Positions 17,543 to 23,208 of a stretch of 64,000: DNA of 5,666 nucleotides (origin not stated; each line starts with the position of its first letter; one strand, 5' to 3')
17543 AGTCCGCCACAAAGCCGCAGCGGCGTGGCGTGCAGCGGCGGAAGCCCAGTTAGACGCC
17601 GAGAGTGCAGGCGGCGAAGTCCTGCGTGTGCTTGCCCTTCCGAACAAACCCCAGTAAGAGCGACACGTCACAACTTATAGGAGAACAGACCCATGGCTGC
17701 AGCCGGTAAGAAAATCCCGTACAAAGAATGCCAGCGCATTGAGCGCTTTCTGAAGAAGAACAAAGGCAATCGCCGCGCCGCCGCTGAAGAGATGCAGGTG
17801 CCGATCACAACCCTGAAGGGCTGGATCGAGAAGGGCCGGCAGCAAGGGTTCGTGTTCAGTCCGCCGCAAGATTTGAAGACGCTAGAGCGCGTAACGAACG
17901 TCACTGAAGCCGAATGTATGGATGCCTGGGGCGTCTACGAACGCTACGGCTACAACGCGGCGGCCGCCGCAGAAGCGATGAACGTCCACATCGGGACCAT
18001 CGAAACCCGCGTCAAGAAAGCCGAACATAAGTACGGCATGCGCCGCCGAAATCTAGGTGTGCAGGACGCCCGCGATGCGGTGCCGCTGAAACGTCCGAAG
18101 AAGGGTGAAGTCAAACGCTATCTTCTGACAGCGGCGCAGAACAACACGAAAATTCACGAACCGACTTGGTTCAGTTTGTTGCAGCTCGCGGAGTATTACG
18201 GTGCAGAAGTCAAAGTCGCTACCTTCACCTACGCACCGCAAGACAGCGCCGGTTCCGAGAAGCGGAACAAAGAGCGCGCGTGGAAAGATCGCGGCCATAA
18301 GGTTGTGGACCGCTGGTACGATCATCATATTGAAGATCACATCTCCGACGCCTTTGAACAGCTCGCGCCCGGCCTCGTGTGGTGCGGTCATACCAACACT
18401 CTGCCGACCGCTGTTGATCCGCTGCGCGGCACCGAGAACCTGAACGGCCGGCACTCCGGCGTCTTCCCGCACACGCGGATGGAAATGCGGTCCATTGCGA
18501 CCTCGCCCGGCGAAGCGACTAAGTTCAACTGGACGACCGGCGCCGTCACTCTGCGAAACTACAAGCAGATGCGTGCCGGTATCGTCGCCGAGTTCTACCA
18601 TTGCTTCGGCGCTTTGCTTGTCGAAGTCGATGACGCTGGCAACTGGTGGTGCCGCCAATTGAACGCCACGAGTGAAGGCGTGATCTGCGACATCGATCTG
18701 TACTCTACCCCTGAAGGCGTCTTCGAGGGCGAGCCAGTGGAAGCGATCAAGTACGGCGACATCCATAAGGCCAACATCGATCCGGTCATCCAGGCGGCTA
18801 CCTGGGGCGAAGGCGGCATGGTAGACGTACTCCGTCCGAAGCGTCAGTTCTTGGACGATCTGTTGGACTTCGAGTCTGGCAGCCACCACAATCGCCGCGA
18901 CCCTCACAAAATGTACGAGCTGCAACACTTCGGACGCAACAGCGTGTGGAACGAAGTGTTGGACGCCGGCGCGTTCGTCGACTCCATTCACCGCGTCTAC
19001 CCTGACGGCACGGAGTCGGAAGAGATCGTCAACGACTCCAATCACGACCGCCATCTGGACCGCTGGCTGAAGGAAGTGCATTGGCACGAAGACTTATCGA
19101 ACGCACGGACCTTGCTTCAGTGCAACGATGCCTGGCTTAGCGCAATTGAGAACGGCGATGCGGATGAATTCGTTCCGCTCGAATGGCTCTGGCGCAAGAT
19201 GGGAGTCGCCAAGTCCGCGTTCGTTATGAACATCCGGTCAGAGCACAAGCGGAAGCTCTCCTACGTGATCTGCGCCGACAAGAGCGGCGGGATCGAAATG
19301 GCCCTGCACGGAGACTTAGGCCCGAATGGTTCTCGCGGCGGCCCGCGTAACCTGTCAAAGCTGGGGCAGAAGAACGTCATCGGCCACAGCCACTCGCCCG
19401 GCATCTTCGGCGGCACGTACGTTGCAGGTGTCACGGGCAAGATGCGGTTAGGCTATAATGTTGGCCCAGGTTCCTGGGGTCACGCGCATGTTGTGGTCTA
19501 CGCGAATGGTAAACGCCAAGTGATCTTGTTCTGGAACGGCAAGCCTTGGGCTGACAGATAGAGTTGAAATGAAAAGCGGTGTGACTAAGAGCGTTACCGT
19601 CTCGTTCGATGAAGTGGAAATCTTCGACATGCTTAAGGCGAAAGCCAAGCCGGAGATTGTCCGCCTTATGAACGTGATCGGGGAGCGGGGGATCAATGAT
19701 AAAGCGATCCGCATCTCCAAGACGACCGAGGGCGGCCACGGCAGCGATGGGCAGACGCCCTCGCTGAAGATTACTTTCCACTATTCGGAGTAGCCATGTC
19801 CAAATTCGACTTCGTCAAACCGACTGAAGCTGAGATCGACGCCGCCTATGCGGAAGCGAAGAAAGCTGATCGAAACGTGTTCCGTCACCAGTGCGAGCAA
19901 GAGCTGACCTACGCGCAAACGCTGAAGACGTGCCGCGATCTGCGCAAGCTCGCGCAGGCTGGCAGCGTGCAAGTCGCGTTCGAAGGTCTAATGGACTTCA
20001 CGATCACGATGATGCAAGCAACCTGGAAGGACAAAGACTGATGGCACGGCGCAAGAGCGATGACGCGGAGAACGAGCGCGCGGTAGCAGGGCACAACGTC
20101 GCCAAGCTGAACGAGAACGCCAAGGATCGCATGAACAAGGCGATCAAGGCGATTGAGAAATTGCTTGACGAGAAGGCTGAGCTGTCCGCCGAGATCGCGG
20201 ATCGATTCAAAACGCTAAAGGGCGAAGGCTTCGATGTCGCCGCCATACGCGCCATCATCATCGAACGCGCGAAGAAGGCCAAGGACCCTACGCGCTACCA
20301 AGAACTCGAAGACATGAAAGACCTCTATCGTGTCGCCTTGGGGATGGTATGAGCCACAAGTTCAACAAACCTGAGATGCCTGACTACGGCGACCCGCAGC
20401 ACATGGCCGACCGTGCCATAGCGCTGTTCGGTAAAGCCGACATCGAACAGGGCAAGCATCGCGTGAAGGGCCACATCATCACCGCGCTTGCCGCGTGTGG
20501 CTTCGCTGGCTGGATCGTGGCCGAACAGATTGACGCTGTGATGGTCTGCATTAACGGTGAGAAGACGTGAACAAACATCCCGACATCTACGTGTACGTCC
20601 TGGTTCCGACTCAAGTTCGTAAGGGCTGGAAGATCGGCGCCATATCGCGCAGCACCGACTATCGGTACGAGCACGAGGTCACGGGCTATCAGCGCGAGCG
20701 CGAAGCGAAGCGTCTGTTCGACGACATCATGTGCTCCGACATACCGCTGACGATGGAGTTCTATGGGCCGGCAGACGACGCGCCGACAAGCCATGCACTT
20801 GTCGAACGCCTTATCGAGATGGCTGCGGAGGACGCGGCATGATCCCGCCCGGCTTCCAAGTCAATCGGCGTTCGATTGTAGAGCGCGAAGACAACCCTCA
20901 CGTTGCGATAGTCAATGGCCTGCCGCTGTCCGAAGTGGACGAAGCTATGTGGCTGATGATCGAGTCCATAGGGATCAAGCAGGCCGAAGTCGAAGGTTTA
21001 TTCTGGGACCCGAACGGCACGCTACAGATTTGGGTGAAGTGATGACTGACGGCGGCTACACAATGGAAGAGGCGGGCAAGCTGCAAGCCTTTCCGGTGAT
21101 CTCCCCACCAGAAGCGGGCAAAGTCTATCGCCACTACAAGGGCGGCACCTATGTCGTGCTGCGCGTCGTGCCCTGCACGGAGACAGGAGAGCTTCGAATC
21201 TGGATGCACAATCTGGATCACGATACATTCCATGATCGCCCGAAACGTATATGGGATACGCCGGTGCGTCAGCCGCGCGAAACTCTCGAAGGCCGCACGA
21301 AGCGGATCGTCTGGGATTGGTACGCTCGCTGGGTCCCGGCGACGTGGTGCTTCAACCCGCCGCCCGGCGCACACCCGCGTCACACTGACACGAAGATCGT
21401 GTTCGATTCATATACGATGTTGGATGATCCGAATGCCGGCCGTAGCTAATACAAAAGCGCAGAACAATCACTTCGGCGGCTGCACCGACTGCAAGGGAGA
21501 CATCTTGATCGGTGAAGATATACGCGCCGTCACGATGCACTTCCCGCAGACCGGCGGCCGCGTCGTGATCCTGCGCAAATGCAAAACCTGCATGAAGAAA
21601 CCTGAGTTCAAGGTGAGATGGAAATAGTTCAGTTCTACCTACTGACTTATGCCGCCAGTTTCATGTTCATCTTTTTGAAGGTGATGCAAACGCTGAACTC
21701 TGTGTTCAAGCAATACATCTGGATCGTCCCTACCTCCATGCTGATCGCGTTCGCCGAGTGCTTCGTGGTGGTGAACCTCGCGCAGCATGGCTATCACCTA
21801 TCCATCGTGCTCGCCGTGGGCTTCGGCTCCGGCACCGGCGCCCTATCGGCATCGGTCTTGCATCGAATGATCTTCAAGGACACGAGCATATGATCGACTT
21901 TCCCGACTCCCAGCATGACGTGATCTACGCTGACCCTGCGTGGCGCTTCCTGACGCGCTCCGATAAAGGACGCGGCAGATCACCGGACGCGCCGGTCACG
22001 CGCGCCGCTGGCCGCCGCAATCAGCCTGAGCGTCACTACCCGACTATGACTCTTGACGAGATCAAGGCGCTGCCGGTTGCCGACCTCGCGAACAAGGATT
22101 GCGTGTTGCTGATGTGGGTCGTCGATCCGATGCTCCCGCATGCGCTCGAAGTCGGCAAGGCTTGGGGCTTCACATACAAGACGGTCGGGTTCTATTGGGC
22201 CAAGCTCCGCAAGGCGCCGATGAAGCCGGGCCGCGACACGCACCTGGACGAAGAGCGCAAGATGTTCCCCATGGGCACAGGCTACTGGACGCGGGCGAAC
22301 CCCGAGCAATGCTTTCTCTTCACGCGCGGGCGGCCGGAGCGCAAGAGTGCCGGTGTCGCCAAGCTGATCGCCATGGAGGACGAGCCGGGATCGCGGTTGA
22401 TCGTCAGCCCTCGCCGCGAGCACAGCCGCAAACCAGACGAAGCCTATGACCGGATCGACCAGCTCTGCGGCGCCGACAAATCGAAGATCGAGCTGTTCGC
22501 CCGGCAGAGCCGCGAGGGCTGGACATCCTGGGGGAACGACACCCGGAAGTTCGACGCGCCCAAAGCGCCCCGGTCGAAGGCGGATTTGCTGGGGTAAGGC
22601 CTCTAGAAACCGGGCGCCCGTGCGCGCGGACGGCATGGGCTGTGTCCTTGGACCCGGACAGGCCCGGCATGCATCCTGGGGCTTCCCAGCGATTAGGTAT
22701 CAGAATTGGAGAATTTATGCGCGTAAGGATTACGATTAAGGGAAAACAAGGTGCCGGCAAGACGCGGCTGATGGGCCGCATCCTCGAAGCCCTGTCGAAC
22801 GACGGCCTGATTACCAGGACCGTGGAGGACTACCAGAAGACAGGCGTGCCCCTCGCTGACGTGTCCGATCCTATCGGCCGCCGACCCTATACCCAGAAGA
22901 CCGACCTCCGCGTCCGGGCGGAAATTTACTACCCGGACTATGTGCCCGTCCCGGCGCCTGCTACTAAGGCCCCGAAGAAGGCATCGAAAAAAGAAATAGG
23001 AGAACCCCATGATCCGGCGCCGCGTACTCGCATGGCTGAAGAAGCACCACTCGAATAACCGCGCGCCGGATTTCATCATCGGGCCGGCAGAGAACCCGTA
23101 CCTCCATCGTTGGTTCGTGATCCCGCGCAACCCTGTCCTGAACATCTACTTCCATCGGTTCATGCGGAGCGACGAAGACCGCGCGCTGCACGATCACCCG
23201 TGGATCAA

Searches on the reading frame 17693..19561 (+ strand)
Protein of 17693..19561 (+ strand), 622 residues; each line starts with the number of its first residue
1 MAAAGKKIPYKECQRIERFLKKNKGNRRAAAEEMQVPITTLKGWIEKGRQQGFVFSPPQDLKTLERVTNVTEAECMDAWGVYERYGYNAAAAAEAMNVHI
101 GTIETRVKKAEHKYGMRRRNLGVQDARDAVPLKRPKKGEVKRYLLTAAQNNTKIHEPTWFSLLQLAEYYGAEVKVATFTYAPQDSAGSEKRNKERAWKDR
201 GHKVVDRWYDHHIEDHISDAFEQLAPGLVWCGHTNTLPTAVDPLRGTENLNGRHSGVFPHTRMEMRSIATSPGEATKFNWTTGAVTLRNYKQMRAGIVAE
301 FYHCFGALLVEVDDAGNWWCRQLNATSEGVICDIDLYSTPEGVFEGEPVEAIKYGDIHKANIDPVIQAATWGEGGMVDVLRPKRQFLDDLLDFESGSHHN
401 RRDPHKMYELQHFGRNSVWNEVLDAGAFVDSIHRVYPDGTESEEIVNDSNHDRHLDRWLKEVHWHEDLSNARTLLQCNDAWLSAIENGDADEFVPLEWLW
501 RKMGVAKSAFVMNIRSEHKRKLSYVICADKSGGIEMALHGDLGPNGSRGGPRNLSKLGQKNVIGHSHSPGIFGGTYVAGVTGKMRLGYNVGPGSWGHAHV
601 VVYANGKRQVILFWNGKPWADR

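Call 12: search_protein_families(library=phrogs, proteins=[window:17693-19561:+], max_evalue=0.001)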
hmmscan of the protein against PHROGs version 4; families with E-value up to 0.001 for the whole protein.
window:17693-19561:+ (622 aa): 1 family
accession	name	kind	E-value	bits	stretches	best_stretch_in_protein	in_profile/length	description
phrog_1745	-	other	2.8e-152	509.1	1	106-620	54-541/542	DNA transfer protein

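Call 29: search_protein_families(library=pfam, proteins=[window:17693-19561:+], max_evalue=0.01)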
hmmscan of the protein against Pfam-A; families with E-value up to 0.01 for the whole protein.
window:17693-19561:+ (622 aa): 3 families
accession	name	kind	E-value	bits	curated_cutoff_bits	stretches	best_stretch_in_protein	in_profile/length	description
PF13518.12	HTH_28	-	8.5e-05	23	25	0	20-53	9-41/52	Helix-turn-helix domain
PF13556.12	HTH_30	-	9.4e-05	22.6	27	0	82-115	8-41/59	PucR C-terminal helix-turn-helix domain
PF02954.25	HTH_8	-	0.00021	21.4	22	1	12-41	6-35/42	Bacterial regulatory protein, Fis family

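Call 36: search_dna_similar(query=window:17693-19561:+, collection=phages, mode=protein, max_rows=15)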
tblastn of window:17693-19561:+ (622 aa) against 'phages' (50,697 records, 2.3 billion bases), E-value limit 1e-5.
Records with a match: 1133; places in all: 1263; records where one place covers at least 80% of the query: 78.
Best place of each record, by identity: <60% 1133.
By first word of the organism name: Vibrio 368; Salmonella 273; Escherichia 127; Klebsiella 81; Flavobacterium 68; Caulobacter 39; Rhizobium 29; Phage 13; Cellulophaga 12; Bacteriophage 11; and 42 more.
By host as written in the record: - 358; Flavobacterium sp. BAL314 68; Escherichia coli 42; Salmonella enterica subsp. enterica serovar Enteritidis PT1 39; Vibrio harveyi BAA-1116 36; Klebsiella pneumoniae 25; Salmonella sp. 24; Salmonella enterica 23; and 223 more.
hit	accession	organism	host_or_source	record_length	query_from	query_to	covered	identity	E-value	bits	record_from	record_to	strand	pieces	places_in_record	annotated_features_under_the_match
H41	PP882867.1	Dinoroseobacter phage vB_DshS_R26L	Dinoroseobacter shibae DFL12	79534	68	617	88%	39.2%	1e-114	382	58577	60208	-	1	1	DNA transfer protein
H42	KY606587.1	Dinoroseobacter phage vB_DshS-R5C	Dinoroseobacter shibae DFL12T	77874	62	617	89%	38.5%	3e-111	373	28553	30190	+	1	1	DNA transfer protein | hypothetical protein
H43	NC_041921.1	Dinoroseobacter phage vB_DshS-R5C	Dinoroseobacter shibae DFL12T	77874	62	617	89%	38.5%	3e-111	373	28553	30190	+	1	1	DNA transfer protein | hypothetical protein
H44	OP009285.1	Rhodobacter phage RcRudolph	Rhodobacter capsulatus YW1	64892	122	617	80%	41.9%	3e-117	390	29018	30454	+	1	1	hypothetical protein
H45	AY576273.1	Alphaproteobacteria phage PhiJL001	-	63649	135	619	78%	42.5%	8e-104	351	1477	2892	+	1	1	gp05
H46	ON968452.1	Pseudanabaena phage Pan1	Pseudanabaena sp.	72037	96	617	84%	39.2%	1e-109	368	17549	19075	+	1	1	DNA transfer protein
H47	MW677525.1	Rhodobacter phage RcSimone-Hastad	Rhodobacter capsulatus SB1003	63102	132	617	78%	42.0%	6e-115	384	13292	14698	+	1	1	12: hypothetical protein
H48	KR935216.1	Rhodobacter phage RcRhea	Rhodobacter capsulatus YW1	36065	66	617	89%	36.9%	1e-101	345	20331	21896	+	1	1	hypothetical protein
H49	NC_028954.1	Rhodobacter phage RcRhea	Rhodobacter capsulatus YW1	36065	66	617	89%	36.9%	1e-101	345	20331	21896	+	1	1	DNA transfer protein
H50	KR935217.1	Rhodobacter phage RcCronus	Rhodobacter capsulatus YW1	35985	66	617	89%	36.9%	1e-101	345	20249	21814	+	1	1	A1-like protein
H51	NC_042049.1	Rhodobacter phage RcCronus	Rhodobacter capsulatus YW1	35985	66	617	89%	36.9%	1e-101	345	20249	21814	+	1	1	DNA transfer protein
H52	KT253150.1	Rhodobacter phage RcSaxon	Rhodobacter capsulatus YW1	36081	66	617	89%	36.9%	1e-101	345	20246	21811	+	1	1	hypothetical protein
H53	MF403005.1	Agrobacterium phage Atu_ph02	Agrobacterium tumefaciens C58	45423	96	611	83%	36.1%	1e-85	298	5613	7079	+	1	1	putative A1 protein | hypothetical protein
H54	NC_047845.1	Agrobacterium phage Atu_ph02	Agrobacterium tumefaciens C58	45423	96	611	83%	36.1%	1e-85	298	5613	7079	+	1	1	DNA transfer protein | ATPase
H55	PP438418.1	Microcystis phage Mwe-JY26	Microcystis wesenbergii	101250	136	617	77%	38.7%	9e-98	333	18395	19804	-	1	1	hypothetical protein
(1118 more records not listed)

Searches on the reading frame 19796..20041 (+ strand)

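Call 127: search_protein_families(library=pfam, proteins=[window:19796-20041:+], max_evalue=0.1)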
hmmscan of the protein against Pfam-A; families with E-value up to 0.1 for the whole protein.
window:19796-20041:+ (81 aa): 1 family
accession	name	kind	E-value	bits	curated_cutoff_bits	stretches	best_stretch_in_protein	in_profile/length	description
PF09636.16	XkdW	-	0.037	14.2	24.6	1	7-25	38-56/57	XkdW protein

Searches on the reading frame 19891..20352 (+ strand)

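Call 13: search_protein_families(library=phrogs, proteins=[window:19891-20352:+], max_evalue=0.001)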
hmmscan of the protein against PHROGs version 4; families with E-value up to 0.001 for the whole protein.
window:19891-20352:+ (153 aa): 1 family
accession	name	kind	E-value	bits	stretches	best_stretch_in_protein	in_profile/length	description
phrog_4212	-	unknown function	1.4e-10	41.9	1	48-152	250-351/353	-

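Call 29: search_protein_families(library=pfam, proteins=[window:19891-20352:+], max_evalue=0.01)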
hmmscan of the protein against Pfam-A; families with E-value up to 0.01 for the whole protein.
window:19891-20352:+ (153 aa): 1 family
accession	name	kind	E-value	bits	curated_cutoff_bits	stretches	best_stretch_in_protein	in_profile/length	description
PF10073.14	GapR_DNA-bd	-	1.4e-12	47.5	22.6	1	77-151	1-72/72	GapR-like, DNA-binding domain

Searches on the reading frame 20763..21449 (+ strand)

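Call 13: search_protein_families(library=phrogs, proteins=[window:20763-21449:+], max_evalue=0.001)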
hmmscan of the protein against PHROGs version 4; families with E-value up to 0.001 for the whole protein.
window:20763-21449:+ (228 aa): 0 families

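Call 29: search_protein_families(library=pfam, proteins=[window:20763-21449:+], max_evalue=0.01)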
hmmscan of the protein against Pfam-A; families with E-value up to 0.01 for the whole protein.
window:20763-21449:+ (228 aa): 1 family
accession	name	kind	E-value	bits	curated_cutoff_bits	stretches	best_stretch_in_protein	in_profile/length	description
PF07866.17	DUF1653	-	8.9e-06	26.4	23.5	1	121-173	2-55/62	Protein of unknown function (DUF1653)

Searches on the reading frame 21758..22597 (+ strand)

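Call 13: search_protein_families(library=phrogs, proteins=[window:21758-22597:+], max_evalue=0.001)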
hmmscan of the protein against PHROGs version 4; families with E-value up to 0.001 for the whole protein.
window:21758-22597:+ (279 aa): 5 families
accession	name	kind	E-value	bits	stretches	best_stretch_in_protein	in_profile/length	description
phrog_359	-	other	3e-77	261.4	1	43-272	112-304/329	DNA methyltransferase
phrog_10837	-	unknown function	5.2e-34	118.2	1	119-277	1-137/139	-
phrog_21315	-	unknown function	1.3e-31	111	1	42-263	229-408/415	-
phrog_15877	-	other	2.4e-15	58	1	54-199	6-126/152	DNA methyltransferase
phrog_16888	-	unknown function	7.4e-05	23.6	1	236-262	3-28/67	-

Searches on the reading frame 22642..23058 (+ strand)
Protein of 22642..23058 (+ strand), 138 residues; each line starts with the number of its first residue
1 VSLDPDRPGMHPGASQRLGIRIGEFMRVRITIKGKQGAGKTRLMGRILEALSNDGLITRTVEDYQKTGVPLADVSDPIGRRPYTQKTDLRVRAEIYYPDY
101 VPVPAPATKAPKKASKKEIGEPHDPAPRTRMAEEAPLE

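Call 29: search_protein_families(library=pfam, proteins=[window:22642-23058:+], max_evalue=0.01)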
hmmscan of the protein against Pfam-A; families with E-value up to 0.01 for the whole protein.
window:22642-23058:+ (138 aa): 1 family
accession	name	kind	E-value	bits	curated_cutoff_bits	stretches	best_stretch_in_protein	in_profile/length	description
PF13191.12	AAA_16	-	0.01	16.8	32.6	1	30-81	27-76/167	AAA ATPase domain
